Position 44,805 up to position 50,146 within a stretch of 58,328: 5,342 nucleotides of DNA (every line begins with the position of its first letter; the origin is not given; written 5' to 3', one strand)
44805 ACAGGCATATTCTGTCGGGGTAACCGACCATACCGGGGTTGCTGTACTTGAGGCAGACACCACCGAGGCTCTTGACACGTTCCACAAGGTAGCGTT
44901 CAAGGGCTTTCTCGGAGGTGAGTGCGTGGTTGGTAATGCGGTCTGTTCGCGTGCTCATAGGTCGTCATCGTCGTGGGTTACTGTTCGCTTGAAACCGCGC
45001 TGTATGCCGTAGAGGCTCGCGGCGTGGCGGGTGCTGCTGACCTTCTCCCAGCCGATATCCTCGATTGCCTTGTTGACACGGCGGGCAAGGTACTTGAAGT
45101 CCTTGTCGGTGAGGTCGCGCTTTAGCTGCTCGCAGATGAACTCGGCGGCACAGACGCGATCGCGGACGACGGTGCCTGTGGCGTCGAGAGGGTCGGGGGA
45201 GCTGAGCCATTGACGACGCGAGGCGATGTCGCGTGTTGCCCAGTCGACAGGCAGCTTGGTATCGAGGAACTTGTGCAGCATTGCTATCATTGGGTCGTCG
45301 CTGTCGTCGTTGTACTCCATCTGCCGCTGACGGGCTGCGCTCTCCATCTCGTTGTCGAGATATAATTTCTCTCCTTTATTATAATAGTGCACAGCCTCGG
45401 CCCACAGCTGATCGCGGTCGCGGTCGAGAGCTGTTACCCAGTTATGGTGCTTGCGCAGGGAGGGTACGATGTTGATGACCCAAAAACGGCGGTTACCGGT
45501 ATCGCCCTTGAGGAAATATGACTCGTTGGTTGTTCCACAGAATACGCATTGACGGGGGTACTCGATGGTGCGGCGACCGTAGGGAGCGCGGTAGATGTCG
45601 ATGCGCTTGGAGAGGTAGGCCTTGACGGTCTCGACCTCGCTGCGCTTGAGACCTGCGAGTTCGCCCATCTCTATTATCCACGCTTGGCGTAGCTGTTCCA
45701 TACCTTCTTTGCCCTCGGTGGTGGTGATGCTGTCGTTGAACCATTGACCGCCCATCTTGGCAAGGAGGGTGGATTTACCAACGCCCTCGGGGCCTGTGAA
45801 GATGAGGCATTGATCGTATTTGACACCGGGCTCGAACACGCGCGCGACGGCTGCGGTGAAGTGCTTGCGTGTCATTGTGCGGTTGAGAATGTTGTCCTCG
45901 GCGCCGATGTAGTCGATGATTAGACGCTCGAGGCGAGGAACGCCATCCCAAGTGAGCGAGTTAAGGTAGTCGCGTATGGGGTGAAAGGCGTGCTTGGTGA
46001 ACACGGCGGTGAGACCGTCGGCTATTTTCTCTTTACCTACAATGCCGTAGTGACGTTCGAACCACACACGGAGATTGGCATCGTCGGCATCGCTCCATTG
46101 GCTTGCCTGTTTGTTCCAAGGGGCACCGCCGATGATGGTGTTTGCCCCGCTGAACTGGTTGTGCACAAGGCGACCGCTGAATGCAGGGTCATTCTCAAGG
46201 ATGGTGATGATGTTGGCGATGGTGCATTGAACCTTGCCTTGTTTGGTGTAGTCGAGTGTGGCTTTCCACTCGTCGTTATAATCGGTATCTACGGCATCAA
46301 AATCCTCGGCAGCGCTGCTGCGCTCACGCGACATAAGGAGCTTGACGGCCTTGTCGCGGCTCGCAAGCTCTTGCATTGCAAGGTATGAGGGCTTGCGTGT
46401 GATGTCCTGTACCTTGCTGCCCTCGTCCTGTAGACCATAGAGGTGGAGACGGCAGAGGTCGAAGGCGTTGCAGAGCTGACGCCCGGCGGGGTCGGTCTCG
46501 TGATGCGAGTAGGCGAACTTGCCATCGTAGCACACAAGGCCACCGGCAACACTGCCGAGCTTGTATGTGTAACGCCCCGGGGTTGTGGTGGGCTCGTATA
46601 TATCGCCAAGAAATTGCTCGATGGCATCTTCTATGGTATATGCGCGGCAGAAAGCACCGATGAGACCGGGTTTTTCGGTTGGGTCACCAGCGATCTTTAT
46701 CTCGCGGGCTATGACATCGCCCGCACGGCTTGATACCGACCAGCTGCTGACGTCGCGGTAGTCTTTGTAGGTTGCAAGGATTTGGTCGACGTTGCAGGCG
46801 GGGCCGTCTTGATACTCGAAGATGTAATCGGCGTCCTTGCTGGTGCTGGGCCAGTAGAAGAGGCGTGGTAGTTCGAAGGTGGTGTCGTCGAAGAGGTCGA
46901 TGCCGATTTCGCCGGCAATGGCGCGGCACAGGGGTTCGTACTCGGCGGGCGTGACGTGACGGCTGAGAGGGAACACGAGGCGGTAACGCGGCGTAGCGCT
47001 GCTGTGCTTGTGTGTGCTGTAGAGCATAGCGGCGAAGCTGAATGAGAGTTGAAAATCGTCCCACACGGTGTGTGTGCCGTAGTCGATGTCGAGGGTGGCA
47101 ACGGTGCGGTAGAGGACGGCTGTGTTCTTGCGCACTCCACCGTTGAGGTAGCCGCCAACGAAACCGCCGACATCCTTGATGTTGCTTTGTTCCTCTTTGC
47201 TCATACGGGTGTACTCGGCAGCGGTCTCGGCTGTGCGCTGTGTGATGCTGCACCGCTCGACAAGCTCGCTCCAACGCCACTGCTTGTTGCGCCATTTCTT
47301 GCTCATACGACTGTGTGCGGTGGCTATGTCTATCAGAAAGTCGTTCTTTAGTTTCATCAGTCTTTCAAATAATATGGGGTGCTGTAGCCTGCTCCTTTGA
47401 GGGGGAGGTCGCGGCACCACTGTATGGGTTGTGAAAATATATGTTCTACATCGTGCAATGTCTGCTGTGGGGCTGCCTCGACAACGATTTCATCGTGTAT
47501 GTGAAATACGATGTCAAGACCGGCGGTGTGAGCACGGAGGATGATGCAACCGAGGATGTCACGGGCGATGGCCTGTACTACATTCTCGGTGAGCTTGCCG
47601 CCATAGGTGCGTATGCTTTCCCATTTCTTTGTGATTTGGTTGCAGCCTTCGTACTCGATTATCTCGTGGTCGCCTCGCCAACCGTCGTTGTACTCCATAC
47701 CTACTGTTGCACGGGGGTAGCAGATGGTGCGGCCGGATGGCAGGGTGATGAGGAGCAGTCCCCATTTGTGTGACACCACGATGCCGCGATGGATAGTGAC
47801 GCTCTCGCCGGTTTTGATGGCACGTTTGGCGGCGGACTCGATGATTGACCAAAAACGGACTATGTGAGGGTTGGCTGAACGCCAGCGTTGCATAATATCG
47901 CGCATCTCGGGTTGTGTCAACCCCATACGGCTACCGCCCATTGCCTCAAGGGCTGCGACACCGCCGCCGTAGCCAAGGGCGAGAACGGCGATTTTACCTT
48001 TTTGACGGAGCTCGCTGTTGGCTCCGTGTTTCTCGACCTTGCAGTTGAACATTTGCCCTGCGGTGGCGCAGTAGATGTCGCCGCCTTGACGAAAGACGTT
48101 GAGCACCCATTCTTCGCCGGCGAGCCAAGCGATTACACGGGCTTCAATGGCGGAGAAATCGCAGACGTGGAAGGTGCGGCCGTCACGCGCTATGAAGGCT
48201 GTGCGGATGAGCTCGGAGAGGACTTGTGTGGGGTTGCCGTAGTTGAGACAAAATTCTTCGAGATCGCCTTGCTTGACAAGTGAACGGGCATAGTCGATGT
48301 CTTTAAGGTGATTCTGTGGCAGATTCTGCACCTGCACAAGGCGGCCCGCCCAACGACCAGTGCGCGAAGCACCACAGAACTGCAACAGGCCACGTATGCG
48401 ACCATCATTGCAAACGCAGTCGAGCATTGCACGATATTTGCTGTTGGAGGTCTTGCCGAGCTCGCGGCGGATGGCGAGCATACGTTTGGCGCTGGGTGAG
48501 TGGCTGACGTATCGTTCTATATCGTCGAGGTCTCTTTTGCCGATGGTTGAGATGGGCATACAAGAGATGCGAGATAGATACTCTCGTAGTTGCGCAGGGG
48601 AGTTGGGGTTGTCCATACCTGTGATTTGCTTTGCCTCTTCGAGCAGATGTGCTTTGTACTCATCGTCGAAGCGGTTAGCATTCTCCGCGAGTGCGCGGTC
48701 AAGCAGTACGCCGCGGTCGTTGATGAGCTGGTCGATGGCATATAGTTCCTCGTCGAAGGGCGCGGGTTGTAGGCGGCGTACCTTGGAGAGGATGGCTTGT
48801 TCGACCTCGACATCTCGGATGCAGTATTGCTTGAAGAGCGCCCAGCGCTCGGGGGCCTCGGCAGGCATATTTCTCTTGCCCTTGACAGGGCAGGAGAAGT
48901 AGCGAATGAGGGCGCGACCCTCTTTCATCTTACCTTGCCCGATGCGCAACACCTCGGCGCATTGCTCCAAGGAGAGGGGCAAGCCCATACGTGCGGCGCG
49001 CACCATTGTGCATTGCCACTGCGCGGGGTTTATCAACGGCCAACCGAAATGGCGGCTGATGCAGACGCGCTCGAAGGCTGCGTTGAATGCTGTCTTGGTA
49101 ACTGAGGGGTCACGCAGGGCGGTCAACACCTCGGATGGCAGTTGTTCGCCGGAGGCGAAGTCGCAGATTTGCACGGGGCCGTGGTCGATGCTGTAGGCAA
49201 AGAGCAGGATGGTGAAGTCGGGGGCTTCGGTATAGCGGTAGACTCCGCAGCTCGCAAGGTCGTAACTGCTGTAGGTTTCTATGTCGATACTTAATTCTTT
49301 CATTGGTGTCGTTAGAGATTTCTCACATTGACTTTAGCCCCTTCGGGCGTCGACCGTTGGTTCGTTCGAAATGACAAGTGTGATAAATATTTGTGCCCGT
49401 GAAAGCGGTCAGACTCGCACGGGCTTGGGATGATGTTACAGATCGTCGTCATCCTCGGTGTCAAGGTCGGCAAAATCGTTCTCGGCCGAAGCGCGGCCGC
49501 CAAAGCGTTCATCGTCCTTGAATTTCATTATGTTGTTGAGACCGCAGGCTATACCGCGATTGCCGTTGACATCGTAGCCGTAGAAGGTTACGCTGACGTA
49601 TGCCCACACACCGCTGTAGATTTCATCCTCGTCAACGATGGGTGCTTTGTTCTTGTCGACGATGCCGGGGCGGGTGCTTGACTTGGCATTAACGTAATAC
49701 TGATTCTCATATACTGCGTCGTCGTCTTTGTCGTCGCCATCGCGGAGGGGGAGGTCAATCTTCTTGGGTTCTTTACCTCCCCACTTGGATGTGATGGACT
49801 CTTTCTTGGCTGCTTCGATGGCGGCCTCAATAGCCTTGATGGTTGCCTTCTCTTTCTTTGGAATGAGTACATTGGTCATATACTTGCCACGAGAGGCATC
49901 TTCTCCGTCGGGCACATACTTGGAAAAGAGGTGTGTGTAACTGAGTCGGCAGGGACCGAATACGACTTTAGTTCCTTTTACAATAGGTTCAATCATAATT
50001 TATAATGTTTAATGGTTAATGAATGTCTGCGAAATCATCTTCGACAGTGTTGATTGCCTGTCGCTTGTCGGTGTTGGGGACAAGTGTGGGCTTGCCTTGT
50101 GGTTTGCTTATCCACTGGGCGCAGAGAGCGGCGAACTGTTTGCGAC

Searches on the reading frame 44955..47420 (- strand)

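Call 13: search_protein_families(library=phrogs, proteins=[window:44955-47420:-], max_evalue=0.001)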
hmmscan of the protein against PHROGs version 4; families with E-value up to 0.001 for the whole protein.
window:44955-47420:- (821 aa): 11 families
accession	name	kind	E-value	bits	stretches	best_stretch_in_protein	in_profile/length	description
phrog_256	-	DNA, RNA and nucleotide metabolism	1.7e-294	980.4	1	29-813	5-795/798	DNA helicase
phrog_9765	-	DNA, RNA and nucleotide metabolism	3.1e-130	436.8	1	22-439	11-437/939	DNA primase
phrog_1313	-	DNA, RNA and nucleotide metabolism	6.1e-127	425.9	1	351-817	101-559/568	DNA helicase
phrog_15962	-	DNA, RNA and nucleotide metabolism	2.2e-54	186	1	368-724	375-739/835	DNA primase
phrog_36873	-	DNA, RNA and nucleotide metabolism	9.1e-40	137.2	1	463-704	474-711/1082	DNA helicase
phrog_2249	-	DNA, RNA and nucleotide metabolism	1.8e-39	137.1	1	452-724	442-716/802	DNA primase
phrog_16593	-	DNA, RNA and nucleotide metabolism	3.1e-33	116.2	1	468-691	490-712/823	DNA primase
phrog_4630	-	DNA, RNA and nucleotide metabolism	4.5e-14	53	1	490-661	195-377/581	DNA primase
phrog_3228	-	DNA, RNA and nucleotide metabolism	4.9e-10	39.4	1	37-217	13-201/766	replicative helicase-primase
phrog_296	-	integration and excision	5e-05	23.2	0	65-156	43-143/626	DNA transposition protein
phrog_25531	-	unknown function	0.00077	19.3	0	57-157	21-126/617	-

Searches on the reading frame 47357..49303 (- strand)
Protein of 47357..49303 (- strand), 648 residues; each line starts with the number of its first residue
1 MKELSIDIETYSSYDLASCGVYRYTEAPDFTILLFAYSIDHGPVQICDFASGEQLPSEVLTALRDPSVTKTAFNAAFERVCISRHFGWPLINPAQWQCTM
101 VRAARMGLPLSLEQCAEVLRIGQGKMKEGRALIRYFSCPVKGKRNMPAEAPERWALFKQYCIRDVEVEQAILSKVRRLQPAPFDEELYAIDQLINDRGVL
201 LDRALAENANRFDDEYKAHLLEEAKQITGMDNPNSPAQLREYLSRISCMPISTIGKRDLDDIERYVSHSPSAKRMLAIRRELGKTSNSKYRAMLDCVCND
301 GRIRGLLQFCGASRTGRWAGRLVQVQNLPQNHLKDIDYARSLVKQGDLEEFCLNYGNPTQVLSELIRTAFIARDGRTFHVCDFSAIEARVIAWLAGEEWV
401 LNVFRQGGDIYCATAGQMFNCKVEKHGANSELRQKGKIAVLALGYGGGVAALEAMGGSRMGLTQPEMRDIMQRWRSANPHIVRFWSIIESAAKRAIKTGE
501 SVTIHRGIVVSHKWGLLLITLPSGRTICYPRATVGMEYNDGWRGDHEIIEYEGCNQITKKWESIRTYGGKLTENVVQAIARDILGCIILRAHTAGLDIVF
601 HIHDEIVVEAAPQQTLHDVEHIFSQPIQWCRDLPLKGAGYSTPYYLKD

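Call 13: search_protein_families(library=phrogs, proteins=[window:47357-49303:-], max_evalue=0.001)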
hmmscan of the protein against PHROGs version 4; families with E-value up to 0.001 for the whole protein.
window:47357-49303:- (648 aa): 5 families
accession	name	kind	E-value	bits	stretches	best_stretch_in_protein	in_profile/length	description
phrog_17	-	DNA, RNA and nucleotide metabolism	1.1e-131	442.1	1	1-641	670-1225/1445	DNA polymerase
phrog_10285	-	DNA, RNA and nucleotide metabolism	1.5e-93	314.4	1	325-648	1-321/321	DNA polymerase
phrog_7766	-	DNA, RNA and nucleotide metabolism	2.5e-50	171.5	1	460-648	1-186/186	DNA polymerase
phrog_2573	-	DNA, RNA and nucleotide metabolism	5e-08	33.5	1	366-485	5-134/336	DNA polymerase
phrog_15971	-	DNA, RNA and nucleotide metabolism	0.00019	21.7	0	220-393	36-181/376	DNA polymerase I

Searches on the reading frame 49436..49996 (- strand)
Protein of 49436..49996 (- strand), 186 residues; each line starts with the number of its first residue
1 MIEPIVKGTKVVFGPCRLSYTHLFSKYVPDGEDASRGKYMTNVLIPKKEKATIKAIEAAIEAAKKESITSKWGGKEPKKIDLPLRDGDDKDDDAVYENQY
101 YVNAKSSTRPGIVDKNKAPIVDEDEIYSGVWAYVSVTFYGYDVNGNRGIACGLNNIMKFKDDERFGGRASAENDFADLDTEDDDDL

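Call 13: search_protein_families(library=phrogs, proteins=[window:49436-49996:-], max_evalue=0.001)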
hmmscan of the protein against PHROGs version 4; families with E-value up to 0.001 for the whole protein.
window:49436-49996:- (186 aa): 1 family
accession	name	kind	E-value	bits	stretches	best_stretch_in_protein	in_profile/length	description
phrog_112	-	DNA, RNA and nucleotide metabolism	8.1e-61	207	1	5-185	16-201/265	Gp2.5-like ssDNA binding protein and ssDNA annealing protein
